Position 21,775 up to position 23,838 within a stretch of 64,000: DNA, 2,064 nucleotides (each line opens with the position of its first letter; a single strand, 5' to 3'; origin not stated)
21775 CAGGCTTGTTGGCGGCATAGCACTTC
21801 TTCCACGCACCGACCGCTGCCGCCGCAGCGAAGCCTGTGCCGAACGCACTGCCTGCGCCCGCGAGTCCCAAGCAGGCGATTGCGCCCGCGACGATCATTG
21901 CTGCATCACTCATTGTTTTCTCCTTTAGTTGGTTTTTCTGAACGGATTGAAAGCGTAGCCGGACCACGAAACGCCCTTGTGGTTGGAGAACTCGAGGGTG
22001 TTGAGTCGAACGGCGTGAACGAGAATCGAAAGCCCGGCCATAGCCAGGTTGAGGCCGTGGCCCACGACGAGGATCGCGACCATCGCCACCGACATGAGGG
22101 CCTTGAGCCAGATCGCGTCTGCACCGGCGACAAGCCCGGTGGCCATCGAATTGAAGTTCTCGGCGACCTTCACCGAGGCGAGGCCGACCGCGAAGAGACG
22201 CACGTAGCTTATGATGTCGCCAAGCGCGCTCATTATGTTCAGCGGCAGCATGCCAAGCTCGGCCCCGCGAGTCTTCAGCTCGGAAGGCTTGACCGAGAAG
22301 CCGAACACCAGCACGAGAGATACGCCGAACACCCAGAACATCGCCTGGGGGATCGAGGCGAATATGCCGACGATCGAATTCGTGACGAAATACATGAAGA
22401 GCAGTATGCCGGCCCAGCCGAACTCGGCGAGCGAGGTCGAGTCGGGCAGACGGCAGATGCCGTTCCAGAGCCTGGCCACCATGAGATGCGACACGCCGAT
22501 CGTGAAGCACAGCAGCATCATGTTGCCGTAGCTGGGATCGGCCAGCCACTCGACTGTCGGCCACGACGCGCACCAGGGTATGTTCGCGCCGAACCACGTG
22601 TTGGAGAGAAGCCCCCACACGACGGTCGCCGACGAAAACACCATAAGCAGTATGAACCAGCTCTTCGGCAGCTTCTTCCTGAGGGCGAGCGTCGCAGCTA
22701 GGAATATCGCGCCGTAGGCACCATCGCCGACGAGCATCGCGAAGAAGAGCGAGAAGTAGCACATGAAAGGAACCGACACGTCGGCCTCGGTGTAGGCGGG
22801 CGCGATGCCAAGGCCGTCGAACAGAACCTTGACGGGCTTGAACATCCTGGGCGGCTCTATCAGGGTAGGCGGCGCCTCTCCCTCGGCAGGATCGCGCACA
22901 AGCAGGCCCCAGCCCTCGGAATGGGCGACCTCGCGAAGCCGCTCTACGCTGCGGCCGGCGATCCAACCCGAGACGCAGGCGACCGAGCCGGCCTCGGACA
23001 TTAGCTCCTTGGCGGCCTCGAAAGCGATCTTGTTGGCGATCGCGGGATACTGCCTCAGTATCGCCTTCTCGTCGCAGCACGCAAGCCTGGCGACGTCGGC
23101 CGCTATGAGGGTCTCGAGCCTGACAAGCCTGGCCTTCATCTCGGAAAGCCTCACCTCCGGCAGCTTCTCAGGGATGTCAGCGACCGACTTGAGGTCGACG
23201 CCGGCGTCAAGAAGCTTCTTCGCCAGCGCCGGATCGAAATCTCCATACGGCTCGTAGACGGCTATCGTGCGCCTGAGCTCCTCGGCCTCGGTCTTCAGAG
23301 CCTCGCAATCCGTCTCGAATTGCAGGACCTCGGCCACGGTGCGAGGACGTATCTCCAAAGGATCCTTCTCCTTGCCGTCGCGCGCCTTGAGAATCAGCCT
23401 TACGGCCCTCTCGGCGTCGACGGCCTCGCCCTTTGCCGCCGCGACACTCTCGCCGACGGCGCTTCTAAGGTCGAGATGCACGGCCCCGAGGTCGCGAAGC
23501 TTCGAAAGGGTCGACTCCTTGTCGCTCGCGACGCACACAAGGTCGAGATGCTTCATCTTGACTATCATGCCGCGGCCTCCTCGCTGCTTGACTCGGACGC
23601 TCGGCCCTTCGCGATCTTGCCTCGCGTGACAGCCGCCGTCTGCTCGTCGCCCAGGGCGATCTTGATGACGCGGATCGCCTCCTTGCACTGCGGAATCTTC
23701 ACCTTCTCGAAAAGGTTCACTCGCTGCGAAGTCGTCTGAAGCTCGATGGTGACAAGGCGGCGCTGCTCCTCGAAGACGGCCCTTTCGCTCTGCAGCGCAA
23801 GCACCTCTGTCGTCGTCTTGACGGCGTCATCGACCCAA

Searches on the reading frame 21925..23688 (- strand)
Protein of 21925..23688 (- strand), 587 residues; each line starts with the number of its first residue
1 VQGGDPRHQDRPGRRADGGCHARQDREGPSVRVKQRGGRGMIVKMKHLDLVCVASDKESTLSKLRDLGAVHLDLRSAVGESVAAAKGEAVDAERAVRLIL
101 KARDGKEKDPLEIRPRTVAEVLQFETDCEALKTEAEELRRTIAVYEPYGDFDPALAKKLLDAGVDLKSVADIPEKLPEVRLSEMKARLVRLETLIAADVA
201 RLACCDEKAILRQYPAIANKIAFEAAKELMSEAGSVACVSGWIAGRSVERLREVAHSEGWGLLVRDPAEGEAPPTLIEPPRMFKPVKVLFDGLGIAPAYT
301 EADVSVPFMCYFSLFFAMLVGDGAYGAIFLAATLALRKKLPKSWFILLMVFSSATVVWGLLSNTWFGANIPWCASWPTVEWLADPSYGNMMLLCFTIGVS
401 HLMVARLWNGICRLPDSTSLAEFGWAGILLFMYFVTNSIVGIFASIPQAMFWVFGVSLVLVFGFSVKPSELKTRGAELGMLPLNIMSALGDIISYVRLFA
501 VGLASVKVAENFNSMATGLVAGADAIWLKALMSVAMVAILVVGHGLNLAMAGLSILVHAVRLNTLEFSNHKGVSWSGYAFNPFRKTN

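Call 21: search_protein_families(library=pfam, proteins=[window:21925-23688:-], max_evalue=0.01)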
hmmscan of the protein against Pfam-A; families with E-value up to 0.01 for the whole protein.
window:21925-23688:- (587 aa): 1 family
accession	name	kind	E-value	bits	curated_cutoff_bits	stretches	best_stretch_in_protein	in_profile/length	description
PF01496.24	V_ATPase_I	-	6.3e-12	44.7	30.7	2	489-584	719-814/815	V-type ATPase 116kDa subunit family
